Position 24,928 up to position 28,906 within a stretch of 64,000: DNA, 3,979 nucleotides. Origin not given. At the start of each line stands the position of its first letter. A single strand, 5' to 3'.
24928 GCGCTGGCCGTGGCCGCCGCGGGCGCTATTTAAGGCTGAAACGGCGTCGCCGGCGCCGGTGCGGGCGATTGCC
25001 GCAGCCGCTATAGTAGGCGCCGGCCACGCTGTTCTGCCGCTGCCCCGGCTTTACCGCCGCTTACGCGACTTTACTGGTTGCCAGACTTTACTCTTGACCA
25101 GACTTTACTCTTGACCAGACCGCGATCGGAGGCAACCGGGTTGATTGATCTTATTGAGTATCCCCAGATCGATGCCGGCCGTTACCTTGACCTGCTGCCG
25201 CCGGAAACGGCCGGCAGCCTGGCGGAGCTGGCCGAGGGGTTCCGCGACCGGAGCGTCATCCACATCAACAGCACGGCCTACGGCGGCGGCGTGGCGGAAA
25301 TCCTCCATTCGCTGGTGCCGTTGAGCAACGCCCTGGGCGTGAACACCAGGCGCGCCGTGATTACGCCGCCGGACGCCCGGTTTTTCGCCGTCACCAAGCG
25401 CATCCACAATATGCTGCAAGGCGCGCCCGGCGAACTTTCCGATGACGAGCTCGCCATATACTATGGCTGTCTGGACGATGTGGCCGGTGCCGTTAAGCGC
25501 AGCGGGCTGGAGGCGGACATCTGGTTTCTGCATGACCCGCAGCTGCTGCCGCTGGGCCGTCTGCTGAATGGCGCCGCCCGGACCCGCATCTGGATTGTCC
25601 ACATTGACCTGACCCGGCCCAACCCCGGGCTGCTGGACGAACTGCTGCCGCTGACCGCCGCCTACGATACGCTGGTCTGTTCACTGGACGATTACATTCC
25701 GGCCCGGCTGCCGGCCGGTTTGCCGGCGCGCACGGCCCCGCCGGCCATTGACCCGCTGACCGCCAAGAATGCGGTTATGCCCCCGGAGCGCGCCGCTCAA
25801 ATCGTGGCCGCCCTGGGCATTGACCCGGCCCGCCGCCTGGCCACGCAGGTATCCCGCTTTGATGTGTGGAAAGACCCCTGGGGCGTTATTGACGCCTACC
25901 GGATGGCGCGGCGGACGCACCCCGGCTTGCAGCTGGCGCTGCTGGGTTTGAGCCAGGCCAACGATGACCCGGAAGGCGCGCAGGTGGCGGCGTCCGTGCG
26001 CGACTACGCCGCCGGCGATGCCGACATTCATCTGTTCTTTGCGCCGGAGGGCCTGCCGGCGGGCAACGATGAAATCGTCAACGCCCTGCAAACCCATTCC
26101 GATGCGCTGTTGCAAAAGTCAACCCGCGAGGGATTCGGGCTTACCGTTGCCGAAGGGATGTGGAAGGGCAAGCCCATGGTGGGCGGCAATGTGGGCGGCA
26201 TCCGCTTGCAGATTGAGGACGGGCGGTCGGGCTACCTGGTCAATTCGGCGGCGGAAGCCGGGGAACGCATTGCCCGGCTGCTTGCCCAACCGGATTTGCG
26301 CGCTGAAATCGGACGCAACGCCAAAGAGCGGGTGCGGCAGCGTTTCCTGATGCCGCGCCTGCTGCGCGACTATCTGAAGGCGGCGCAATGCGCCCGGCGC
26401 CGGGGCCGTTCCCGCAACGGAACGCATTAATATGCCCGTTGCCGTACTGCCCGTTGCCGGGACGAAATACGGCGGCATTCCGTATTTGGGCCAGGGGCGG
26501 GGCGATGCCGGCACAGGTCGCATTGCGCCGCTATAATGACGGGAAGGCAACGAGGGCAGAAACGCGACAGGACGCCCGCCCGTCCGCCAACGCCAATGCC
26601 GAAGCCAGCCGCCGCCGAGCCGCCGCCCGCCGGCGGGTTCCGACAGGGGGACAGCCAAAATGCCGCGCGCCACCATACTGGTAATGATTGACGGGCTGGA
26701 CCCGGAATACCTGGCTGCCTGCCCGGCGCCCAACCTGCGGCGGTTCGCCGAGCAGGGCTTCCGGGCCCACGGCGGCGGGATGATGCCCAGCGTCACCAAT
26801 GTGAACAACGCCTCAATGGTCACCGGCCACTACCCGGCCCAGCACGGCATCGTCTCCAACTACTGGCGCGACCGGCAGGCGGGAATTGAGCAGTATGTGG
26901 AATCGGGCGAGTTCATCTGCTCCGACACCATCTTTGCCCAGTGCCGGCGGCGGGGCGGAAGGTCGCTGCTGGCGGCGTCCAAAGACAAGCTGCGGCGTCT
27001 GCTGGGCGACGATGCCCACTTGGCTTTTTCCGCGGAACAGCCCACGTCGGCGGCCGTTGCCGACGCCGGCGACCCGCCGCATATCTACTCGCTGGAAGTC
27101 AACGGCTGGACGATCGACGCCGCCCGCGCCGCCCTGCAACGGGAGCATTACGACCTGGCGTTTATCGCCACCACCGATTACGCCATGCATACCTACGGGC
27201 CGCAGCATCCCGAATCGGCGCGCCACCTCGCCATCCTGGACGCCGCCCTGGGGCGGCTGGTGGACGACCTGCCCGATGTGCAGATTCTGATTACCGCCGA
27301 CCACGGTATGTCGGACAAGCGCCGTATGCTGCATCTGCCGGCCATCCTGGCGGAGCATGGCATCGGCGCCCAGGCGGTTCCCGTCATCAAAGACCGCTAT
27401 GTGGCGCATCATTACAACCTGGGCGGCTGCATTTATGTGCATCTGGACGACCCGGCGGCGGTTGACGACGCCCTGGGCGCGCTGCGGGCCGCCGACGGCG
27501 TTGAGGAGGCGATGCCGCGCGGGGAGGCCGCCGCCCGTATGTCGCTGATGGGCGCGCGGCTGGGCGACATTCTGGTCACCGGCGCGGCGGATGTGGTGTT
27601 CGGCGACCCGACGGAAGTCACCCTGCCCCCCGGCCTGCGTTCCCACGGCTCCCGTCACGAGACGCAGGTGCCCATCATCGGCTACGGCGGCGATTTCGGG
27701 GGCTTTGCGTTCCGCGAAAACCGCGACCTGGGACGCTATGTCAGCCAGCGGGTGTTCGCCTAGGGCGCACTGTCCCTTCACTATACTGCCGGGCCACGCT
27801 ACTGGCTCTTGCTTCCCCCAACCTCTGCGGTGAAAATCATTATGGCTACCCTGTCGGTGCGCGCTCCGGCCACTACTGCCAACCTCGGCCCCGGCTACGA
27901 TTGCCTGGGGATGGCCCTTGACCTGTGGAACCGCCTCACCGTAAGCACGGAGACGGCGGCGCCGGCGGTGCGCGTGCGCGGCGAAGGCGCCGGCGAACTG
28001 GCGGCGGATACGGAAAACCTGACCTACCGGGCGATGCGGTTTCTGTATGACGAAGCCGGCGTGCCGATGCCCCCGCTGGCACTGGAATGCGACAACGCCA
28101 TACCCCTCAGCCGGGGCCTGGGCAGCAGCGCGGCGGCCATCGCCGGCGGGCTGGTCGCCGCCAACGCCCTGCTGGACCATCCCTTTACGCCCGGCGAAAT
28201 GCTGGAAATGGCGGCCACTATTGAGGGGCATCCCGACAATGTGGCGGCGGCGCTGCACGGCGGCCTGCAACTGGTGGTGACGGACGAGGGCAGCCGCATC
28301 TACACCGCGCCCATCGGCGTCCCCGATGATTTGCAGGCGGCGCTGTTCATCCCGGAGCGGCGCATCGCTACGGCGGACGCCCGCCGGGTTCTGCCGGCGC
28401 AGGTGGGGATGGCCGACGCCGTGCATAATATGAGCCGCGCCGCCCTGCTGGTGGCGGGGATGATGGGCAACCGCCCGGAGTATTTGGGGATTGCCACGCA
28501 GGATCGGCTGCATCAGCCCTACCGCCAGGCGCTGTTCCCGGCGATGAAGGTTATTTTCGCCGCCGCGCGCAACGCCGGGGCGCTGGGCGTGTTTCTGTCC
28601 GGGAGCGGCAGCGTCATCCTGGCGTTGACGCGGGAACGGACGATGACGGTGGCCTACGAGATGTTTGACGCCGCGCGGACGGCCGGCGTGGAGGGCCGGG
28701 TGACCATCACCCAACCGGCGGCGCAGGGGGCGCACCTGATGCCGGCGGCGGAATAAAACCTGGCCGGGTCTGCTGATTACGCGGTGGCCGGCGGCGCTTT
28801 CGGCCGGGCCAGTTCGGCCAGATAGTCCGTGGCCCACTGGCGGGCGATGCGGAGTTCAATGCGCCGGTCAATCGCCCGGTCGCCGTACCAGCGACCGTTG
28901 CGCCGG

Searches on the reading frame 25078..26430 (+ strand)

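Call 15: search_protein_families(library=pfam, proteins=[window:25078-26430:+], max_evalue=0.001)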
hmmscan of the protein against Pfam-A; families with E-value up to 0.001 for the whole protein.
window:25078-26430:+ (450 aa): 4 families
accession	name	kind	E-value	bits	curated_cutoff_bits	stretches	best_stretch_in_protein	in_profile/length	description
PF21269.3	TreT_GT1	-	9.5e-37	126.3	27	1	62-207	1-143/144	Trehalose synthase, N-terminal domain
PF00534.26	Glycos_transf_1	-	1.8e-18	67.1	26.4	1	244-418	7-172/172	Glycosyl transferases group 1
PF13692.12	Glyco_trans_1_4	-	5.2e-09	36.9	27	1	334-403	70-141/142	Glycosyl transferases group 1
PF13524.12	Glyco_trans_1_2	-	3.7e-06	27.4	25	1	346-428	56-138/144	Glycosyl transferase-like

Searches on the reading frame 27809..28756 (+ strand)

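Call 15: search_protein_families(library=pfam, proteins=[window:27809-28756:+], max_evalue=0.001)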
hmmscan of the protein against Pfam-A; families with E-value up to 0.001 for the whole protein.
window:27809-28756:+ (315 aa): 2 families
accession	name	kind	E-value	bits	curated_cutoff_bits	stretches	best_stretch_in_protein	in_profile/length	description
PF00288.32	GHMP_kinases_N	-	7e-19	68.3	22.3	1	70-152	1-87/87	GHMP kinases N terminal domain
PF08544.19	GHMP_kinases_C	-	7.5e-09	36.3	21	1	228-277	19-70/85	GHMP kinases C terminal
